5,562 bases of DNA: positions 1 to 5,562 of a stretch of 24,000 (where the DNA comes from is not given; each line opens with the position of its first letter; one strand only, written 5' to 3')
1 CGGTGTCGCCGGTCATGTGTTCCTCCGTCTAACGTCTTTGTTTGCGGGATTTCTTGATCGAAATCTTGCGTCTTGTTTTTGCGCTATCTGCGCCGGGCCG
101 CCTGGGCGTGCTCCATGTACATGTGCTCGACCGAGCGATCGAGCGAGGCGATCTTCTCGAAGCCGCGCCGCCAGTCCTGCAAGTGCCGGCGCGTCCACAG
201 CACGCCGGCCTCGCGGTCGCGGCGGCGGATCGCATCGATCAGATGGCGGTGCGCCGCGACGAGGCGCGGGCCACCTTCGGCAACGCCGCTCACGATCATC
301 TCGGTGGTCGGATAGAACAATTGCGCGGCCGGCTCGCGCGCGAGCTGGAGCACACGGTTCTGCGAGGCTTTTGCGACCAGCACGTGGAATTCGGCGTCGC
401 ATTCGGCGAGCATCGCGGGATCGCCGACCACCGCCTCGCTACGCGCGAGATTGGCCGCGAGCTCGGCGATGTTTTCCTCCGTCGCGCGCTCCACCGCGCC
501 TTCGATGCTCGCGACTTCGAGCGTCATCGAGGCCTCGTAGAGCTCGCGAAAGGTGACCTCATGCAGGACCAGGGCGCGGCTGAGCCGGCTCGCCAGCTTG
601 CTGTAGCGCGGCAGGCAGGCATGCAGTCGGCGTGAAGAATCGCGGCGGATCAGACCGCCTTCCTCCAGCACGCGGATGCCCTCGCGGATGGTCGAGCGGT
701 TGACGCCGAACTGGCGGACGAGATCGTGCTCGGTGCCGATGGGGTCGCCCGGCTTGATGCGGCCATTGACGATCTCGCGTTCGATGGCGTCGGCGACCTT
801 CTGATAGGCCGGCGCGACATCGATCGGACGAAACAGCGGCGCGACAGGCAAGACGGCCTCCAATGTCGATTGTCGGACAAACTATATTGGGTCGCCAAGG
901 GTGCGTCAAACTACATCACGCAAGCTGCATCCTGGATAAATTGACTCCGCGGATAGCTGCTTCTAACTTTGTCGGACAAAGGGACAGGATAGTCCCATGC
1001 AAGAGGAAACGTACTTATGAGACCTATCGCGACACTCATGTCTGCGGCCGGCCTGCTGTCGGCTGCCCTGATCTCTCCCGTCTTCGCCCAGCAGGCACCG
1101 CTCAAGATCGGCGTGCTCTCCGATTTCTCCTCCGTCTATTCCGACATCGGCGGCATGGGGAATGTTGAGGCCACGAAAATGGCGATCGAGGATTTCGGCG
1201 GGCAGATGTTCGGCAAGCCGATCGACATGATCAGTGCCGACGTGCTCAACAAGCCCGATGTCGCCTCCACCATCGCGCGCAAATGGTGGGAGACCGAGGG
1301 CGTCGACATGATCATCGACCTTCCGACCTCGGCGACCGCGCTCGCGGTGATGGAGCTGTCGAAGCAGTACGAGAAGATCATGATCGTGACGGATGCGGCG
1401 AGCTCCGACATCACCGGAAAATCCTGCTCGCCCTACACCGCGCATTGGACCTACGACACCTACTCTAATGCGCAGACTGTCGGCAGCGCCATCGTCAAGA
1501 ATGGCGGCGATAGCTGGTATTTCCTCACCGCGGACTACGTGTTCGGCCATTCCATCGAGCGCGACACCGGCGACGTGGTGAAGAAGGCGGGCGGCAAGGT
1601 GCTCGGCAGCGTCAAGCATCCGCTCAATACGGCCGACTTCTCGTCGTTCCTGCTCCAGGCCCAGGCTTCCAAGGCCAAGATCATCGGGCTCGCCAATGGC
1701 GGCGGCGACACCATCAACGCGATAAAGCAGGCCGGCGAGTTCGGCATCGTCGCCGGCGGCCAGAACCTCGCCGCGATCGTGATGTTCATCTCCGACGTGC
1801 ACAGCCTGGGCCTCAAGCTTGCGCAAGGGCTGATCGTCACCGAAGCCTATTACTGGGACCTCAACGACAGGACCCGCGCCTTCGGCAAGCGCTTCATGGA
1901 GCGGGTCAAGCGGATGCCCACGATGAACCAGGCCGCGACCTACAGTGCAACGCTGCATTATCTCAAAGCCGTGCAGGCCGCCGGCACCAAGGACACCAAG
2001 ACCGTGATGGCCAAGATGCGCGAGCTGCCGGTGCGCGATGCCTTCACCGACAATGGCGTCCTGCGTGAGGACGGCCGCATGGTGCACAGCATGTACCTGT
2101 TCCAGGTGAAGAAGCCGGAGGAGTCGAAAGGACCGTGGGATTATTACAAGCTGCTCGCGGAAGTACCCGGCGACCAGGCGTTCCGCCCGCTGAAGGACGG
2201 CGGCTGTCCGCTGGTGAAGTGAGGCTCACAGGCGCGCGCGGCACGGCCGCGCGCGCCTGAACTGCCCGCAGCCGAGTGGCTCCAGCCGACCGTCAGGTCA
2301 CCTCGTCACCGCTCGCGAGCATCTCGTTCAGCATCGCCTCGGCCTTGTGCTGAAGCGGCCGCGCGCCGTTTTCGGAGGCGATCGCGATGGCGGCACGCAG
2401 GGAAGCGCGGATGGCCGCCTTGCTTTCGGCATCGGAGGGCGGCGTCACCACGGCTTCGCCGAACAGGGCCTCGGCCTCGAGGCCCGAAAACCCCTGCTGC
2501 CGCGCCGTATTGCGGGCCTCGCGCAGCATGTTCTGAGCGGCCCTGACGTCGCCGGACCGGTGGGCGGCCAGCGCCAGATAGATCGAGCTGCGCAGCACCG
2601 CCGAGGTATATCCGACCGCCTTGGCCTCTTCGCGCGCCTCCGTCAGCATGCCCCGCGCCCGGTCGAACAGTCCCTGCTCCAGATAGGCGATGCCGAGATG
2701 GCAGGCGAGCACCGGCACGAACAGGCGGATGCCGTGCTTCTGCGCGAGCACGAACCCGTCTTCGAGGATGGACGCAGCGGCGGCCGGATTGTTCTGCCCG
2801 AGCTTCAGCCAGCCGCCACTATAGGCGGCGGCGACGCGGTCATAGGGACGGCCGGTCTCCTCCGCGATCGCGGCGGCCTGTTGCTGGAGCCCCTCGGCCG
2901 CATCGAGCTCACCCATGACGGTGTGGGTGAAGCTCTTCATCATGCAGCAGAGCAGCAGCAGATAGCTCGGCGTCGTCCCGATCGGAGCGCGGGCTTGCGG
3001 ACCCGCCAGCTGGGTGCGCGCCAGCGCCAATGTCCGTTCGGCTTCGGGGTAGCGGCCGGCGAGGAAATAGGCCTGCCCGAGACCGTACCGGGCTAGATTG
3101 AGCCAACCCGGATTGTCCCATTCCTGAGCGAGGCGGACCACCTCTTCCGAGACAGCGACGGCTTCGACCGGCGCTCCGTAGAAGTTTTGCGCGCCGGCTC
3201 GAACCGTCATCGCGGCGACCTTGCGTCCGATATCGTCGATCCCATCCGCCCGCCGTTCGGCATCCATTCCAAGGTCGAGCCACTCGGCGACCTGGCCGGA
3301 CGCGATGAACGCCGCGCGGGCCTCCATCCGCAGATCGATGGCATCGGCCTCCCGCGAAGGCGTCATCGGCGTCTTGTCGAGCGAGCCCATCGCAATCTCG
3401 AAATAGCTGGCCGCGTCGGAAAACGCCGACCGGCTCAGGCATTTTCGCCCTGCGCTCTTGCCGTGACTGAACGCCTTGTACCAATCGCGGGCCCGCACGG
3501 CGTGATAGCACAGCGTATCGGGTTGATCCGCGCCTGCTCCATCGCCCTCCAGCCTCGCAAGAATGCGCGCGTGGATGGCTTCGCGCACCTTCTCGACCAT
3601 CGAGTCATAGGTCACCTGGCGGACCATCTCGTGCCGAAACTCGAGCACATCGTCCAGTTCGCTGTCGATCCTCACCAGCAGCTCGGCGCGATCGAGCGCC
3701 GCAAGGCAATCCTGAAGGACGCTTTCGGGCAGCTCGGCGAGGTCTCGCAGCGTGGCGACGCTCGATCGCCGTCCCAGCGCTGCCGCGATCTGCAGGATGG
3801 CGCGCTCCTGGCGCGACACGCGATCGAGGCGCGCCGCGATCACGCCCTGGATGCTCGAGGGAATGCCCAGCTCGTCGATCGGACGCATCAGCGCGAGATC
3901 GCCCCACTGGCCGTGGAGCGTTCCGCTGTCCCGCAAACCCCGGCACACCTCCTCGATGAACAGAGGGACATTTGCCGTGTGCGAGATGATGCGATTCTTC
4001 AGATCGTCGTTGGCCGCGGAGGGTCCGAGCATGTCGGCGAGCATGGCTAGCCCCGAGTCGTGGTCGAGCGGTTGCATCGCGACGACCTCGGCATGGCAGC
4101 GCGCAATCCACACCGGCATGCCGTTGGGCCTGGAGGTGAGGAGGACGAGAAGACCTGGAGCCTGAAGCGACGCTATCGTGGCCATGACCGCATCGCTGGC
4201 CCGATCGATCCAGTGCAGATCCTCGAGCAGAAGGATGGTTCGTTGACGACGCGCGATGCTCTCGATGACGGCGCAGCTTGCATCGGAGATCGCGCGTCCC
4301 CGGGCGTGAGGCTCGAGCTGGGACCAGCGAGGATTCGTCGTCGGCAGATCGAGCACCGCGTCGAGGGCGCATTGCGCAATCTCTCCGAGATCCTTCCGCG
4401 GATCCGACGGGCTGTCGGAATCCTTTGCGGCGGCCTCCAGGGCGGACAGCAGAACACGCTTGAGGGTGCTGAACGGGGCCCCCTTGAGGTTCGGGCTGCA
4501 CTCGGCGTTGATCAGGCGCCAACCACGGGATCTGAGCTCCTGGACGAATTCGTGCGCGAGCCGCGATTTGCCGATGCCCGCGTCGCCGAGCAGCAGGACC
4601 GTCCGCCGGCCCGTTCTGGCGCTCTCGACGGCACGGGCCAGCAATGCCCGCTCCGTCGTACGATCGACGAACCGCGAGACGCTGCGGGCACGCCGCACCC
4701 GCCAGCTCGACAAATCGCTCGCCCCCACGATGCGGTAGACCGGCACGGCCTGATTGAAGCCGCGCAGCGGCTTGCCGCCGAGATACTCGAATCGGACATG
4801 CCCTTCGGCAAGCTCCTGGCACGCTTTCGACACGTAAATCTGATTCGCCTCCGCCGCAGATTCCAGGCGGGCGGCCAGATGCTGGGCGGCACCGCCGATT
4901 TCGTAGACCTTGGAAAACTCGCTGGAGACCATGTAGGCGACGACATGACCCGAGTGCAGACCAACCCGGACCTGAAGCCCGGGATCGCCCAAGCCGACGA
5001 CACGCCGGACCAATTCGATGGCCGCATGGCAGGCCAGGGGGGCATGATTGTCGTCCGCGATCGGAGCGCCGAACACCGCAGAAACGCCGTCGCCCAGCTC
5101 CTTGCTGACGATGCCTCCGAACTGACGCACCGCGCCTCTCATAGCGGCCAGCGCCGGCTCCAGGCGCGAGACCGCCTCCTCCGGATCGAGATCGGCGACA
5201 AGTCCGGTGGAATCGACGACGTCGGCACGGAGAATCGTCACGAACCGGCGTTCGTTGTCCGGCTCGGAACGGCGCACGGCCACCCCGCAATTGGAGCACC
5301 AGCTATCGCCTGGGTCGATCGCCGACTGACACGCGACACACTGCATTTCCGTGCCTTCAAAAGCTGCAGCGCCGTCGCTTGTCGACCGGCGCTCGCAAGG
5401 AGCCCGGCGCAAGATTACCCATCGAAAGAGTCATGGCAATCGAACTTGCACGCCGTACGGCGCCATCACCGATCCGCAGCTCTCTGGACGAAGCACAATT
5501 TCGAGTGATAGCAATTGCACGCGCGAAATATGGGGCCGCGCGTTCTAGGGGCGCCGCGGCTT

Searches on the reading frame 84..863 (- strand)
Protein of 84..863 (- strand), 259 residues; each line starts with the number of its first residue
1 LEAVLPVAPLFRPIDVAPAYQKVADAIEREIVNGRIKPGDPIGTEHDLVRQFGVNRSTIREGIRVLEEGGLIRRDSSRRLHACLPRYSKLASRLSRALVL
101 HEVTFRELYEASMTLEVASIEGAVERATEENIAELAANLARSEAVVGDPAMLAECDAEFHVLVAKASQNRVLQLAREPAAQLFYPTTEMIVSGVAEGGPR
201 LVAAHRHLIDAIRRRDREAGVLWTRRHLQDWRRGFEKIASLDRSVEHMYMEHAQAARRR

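Call 18: search_protein_families(library=pfam, proteins=[window:84-863:-], max_evalue=0.001)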
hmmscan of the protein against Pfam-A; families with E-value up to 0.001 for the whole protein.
window:84-863:- (259 aa): 2 families
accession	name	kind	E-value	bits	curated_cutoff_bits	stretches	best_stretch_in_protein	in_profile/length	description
PF07729.17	FCD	-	1.7e-20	74.1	24.3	1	107-229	1-124/125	FCD domain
PF00392.27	GntR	-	8e-14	51.5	27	1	20-76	2-58/64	Bacterial regulatory proteins, gntR family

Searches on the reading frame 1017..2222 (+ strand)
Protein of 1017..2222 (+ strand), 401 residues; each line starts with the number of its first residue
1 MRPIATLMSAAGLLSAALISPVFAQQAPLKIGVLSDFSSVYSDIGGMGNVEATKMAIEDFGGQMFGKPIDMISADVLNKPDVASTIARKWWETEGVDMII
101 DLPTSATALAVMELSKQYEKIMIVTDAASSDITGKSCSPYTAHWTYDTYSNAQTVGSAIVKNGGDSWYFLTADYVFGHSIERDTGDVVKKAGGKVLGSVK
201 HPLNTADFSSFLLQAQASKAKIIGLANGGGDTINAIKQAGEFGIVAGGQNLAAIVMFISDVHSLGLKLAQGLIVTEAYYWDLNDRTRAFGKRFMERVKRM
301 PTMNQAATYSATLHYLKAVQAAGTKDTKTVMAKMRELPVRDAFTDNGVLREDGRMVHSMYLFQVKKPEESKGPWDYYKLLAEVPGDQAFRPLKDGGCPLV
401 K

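Call 18: search_protein_families(library=pfam, proteins=[window:1017-2222:+], max_evalue=0.001)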
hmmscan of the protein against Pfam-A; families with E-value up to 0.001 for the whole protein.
window:1017-2222:+ (401 aa): 3 families
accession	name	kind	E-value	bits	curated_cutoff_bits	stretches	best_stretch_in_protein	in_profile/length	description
PF13458.12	Peripla_BP_6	-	6.5e-108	361.9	31.7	1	28-365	1-339/343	Periplasmic binding protein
PF13433.12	Peripla_BP_5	-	1.7e-17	64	27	1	30-337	2-309/363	Periplasmic binding protein domain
PF01094.35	ANF_receptor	-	6.8e-07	29.1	25.4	1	52-335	5-321/353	Receptor family ligand binding region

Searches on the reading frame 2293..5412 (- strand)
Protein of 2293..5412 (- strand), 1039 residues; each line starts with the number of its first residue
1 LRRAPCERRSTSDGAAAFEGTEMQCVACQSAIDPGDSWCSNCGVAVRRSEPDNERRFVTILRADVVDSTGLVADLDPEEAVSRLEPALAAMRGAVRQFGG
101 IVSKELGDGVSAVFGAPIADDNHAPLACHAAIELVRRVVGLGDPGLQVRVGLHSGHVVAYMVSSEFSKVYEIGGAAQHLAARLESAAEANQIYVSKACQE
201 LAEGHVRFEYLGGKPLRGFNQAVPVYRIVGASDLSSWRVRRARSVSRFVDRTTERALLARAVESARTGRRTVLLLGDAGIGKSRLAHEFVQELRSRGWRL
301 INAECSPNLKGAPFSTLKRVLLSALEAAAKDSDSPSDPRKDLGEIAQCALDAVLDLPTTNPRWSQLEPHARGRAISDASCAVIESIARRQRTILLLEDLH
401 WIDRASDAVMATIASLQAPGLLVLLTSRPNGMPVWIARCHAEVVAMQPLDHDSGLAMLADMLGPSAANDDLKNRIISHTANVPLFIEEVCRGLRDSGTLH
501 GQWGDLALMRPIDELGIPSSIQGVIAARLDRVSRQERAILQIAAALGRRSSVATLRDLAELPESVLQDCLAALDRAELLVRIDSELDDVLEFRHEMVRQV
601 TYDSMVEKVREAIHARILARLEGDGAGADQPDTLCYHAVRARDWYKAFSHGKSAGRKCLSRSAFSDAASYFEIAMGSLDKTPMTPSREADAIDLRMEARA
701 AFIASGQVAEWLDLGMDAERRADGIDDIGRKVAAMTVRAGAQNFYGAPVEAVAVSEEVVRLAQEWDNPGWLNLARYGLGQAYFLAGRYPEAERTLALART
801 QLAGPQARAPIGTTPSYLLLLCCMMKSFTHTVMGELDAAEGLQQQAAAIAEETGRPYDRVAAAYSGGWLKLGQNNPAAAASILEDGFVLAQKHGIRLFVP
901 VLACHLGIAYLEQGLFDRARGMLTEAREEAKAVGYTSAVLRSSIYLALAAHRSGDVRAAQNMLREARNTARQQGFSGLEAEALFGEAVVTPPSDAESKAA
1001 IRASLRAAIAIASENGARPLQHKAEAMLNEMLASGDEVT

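Call 18: search_protein_families(library=pfam, proteins=[window:2293-5412:-], max_evalue=0.001)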
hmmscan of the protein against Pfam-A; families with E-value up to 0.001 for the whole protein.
window:2293-5412:- (1039 aa): 8 families
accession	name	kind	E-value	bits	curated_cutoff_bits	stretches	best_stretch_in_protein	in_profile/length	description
PF13191.12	AAA_16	-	4e-21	76.7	32.6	1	247-422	1-165/167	AAA ATPase domain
PF00211.25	Guanylate_cyc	-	6e-16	59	21.9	1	57-221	8-174/183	Adenylate and Guanylate cyclase catalytic domain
PF13424.12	TPR_12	-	9.9e-14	51.7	30.1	1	903-972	6-77/77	Tetratricopeptide repeat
PF17874.7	TPR_MalT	-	6.4e-09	36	45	1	829-976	49-197/336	MalT-like TPR region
PF05729.18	NACHT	-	4e-05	23.9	26.7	0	270-296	1-27/167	NACHT domain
PF14559.12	TPR_19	-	8.1e-05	23.3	25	0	774-807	27-61/68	Tetratricopeptide repeat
PF07721.20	TPR_4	-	0.00018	22.2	27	0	774-795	3-24/26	Tetratricopeptide repeat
PF00515.34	TPR_1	-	0.00034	20.7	27.8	0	774-792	3-21/34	Tetratricopeptide repeat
